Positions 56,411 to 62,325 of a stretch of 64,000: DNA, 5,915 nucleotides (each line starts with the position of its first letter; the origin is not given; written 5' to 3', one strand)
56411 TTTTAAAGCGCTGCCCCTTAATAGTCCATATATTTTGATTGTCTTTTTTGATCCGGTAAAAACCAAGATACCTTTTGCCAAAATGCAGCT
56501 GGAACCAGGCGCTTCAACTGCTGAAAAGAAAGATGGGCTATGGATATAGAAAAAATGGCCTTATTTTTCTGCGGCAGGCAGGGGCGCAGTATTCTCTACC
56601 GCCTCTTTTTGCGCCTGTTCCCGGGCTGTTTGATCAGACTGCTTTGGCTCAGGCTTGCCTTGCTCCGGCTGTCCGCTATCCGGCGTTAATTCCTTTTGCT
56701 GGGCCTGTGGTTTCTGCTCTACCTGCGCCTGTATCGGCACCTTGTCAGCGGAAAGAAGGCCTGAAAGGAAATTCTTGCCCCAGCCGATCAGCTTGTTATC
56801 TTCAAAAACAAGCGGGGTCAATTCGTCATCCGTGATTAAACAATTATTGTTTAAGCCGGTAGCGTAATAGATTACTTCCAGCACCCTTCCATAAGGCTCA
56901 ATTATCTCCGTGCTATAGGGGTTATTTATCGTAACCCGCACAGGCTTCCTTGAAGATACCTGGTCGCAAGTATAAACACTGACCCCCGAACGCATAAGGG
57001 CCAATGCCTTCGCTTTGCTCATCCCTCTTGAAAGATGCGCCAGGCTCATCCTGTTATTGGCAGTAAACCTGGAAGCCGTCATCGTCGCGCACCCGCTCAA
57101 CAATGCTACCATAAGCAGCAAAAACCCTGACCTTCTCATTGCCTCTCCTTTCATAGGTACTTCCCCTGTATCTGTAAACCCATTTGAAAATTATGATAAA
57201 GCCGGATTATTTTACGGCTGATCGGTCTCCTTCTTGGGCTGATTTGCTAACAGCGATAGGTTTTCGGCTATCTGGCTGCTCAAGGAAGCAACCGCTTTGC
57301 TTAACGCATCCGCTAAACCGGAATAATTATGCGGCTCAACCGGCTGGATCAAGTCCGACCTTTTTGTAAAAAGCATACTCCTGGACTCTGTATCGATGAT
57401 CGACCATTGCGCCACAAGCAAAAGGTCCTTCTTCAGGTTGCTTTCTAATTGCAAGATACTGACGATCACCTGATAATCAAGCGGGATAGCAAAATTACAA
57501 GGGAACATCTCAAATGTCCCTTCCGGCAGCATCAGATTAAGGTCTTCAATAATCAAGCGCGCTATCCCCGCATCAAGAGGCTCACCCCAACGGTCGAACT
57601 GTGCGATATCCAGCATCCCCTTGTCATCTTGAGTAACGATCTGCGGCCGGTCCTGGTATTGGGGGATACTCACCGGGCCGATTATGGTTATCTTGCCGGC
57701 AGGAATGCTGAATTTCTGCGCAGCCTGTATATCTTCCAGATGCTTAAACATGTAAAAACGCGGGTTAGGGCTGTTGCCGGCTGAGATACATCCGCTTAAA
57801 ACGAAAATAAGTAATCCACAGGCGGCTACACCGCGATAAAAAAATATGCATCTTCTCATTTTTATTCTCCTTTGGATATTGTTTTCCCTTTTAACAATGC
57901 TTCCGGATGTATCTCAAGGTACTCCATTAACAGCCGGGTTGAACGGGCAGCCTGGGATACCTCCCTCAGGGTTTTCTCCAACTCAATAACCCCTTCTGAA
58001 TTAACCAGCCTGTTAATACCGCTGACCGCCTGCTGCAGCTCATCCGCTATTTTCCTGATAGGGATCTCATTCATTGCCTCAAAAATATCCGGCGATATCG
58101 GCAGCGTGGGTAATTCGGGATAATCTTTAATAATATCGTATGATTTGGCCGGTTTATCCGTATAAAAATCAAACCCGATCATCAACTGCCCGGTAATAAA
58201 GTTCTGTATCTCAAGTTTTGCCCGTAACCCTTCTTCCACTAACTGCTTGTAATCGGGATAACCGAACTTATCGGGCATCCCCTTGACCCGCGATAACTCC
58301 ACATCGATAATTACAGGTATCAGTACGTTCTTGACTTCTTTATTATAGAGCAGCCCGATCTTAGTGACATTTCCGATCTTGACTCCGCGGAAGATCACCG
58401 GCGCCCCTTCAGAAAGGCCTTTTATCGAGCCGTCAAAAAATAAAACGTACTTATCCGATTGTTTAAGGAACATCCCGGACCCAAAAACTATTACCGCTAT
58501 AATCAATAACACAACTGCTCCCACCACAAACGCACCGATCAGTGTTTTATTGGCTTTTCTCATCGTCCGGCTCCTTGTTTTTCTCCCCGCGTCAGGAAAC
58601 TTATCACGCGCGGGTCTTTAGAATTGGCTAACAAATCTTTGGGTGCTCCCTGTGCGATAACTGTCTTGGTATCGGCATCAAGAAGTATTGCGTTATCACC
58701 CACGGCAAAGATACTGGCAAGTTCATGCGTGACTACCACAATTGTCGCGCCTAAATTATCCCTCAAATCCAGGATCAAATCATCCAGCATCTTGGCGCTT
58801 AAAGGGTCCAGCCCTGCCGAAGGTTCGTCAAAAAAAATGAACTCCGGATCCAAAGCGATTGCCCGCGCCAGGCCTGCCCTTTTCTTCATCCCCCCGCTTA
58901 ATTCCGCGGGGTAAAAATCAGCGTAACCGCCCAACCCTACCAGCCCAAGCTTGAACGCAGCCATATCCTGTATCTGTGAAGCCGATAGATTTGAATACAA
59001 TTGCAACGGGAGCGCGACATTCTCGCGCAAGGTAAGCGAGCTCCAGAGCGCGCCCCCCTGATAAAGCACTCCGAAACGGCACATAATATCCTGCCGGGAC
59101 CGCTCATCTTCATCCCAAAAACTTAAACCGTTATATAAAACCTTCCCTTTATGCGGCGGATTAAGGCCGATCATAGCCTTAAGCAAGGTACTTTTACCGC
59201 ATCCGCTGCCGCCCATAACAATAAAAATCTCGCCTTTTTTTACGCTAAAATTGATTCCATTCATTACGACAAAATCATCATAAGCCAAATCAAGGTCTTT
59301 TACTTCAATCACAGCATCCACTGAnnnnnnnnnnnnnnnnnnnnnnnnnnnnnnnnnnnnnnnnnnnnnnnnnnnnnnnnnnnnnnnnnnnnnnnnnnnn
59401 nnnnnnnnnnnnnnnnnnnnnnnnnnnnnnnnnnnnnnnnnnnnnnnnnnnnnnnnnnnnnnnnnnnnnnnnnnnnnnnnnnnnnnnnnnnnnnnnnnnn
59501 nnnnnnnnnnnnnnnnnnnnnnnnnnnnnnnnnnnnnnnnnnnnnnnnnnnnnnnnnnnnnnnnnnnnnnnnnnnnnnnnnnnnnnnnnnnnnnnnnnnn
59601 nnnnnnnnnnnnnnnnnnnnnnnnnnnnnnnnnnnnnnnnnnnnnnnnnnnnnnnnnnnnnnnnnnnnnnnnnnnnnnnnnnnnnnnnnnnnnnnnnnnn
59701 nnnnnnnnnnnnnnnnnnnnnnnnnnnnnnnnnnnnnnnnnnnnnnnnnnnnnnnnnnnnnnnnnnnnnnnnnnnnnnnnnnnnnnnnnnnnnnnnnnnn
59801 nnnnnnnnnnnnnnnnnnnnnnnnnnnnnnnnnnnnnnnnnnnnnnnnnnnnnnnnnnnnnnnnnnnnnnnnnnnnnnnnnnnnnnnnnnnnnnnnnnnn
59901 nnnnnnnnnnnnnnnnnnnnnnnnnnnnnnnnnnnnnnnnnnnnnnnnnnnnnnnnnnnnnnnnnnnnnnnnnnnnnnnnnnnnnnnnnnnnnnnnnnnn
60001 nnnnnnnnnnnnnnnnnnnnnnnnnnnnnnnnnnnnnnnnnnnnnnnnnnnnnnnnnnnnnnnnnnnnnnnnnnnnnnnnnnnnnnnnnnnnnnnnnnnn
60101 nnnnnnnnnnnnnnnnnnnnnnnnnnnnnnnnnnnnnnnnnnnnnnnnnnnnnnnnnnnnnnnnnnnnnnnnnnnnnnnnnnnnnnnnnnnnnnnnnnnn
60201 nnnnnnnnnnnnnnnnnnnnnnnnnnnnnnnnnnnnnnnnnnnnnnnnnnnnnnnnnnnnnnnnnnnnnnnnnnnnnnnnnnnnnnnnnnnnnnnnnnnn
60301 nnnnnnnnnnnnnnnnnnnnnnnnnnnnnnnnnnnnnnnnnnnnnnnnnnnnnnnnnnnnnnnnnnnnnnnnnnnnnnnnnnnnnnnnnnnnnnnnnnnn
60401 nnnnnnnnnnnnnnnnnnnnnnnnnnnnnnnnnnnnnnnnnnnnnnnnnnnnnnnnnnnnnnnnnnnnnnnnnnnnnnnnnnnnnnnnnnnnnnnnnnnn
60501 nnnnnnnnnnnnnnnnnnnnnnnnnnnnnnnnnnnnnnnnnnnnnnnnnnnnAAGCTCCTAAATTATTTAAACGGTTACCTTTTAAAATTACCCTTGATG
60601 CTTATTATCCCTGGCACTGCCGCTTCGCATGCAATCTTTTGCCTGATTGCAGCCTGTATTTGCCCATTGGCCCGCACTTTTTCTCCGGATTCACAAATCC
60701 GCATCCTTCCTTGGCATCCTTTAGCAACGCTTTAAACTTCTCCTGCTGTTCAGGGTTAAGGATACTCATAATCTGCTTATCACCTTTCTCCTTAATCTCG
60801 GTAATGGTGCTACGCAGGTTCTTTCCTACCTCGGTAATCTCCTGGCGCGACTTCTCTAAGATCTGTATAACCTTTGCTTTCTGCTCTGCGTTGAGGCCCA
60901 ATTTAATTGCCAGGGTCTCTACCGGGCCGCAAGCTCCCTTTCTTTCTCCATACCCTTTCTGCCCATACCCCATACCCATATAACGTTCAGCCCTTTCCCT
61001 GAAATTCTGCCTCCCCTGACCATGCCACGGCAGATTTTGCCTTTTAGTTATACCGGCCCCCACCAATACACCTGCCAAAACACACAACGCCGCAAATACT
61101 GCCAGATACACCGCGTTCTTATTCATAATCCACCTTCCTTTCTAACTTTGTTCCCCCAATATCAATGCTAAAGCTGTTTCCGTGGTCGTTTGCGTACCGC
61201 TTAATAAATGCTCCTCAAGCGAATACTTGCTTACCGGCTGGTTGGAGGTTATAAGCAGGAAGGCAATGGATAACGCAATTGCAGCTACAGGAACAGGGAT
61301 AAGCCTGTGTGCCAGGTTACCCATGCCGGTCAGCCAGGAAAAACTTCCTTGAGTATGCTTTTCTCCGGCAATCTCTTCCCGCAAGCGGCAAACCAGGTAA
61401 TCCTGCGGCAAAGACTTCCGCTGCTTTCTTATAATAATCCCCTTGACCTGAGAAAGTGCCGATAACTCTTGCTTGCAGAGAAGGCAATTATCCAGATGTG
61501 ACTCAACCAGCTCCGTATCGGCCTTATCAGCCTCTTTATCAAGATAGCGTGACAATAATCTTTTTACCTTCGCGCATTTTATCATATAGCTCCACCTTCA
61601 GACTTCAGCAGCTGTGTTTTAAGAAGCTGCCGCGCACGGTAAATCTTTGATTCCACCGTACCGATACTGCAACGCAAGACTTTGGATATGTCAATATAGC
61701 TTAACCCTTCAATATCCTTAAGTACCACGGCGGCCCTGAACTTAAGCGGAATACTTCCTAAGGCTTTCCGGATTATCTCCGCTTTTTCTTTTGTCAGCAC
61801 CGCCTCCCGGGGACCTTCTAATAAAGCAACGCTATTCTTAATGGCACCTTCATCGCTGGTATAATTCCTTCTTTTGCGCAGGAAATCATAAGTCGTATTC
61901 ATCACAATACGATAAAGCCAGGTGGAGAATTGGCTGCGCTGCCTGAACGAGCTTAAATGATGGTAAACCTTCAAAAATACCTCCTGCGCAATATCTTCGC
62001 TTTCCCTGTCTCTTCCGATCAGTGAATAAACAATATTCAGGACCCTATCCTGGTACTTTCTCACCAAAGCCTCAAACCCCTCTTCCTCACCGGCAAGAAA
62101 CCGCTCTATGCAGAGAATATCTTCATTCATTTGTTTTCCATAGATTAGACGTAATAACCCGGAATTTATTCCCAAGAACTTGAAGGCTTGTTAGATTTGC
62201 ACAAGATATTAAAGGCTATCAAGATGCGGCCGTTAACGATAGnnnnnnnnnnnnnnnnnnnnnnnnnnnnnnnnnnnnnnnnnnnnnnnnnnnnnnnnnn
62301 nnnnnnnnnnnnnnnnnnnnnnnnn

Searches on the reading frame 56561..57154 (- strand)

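Call 82: search_protein_families(library=pfam, proteins=[window:56561-57154:-], max_evalue=0.0001)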
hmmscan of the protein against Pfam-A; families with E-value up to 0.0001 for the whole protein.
window:56561-57154:- (197 aa): 1 family
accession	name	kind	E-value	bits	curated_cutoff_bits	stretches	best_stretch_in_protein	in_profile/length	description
PF11399.14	DUF3192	-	9.3e-10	38.9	26.9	1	68-128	36-97/101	Protein of unknown function (DUF3192)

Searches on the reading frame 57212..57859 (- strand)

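Call 82: search_protein_families(library=pfam, proteins=[window:57212-57859:-], max_evalue=0.0001)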
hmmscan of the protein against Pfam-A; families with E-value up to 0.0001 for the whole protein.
window:57212-57859:- (215 aa): 1 family
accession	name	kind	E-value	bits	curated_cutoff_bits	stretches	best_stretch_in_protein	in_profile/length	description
PF03886.18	ABC_trans_aux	-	5.3e-30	104.6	26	1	46-198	10-161/161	ABC-type transport auxiliary lipoprotein component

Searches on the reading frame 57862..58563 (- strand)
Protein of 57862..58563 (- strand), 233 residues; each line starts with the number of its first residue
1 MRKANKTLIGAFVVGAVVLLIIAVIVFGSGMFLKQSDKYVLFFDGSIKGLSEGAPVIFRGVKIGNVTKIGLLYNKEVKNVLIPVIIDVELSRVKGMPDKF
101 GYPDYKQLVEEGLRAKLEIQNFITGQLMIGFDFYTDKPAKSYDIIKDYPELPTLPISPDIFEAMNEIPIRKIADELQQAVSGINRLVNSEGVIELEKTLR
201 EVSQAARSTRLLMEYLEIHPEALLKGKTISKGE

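Call 82: search_protein_families(library=pfam, proteins=[window:57862-58563:-], max_evalue=0.0001)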
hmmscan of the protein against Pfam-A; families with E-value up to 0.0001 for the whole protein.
window:57862-58563:- (233 aa): 1 family
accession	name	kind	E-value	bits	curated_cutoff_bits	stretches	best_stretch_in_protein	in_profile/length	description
PF02470.25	MlaD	-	3.3e-11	43.7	25.1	1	46-132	11-79/81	MlaD protein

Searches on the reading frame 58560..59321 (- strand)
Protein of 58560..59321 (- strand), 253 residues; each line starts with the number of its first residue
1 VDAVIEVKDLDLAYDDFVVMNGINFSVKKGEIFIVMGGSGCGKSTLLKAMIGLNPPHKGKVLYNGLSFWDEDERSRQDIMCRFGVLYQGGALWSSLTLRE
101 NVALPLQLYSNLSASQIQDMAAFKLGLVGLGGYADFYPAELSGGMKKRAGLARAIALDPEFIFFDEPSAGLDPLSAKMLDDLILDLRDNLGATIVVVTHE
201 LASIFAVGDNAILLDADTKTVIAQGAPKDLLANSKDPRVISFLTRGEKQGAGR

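Call 82: search_protein_families(library=pfam, proteins=[window:58560-59321:-], max_evalue=0.0001)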
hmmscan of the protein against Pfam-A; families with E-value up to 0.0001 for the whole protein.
window:58560-59321:- (253 aa): 3 families
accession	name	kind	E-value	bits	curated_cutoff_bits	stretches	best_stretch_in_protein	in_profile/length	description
PF00005.33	ABC_tran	-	4.7e-27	95.7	25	1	21-168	2-136/137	ABC transporter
PF13304.12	AAA_21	-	7.5e-09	36.5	27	1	113-200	220-299/304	AAA domain, putative AbiEii toxin, Type IV TA system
PF13555.12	AAA_29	-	3.9e-05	23.8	27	1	24-65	16-56/61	P-loop containing region of AAA domain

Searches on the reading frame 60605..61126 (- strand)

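Call 82: search_protein_families(library=pfam, proteins=[window:60605-61126:-], max_evalue=0.0001)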
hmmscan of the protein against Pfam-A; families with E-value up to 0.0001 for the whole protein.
window:60605-61126:- (173 aa): 1 family
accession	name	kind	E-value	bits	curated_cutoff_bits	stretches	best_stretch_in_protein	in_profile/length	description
PF13801.11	Metal_resist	-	9.4e-06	26.2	29.2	0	48-108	32-72/125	Heavy-metal resistance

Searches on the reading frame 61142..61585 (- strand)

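Call 82: search_protein_families(library=pfam, proteins=[window:61142-61585:-], max_evalue=0.0001)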
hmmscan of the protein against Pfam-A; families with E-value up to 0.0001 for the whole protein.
window:61142-61585:- (147 aa): 1 family
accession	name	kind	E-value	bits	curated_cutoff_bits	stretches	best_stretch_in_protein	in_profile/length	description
PF13490.11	zf-HC2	-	2.5e-07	31.1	22.2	1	4-34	1-31/35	Putative zinc-finger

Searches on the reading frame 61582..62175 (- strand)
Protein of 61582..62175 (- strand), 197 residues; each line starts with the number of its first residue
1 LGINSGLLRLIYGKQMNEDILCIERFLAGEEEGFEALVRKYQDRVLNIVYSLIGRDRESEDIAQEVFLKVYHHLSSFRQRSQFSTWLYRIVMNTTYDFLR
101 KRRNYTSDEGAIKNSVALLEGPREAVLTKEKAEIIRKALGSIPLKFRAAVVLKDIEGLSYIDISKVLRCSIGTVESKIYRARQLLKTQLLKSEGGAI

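Call 82: search_protein_families(library=pfam, proteins=[window:61582-62175:-], max_evalue=0.0001)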
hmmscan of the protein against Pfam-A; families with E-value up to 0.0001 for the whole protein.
window:61582-62175:- (197 aa): 2 families
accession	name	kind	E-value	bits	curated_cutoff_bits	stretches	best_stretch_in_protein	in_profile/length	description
PF04542.20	Sigma70_r2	-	3.6e-19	68.8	24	1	37-103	1-69/71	Sigma-70 region 2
PF08281.18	Sigma70_r4_2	-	2.9e-12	46.5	25.7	1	133-185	2-54/54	Sigma-70, region 4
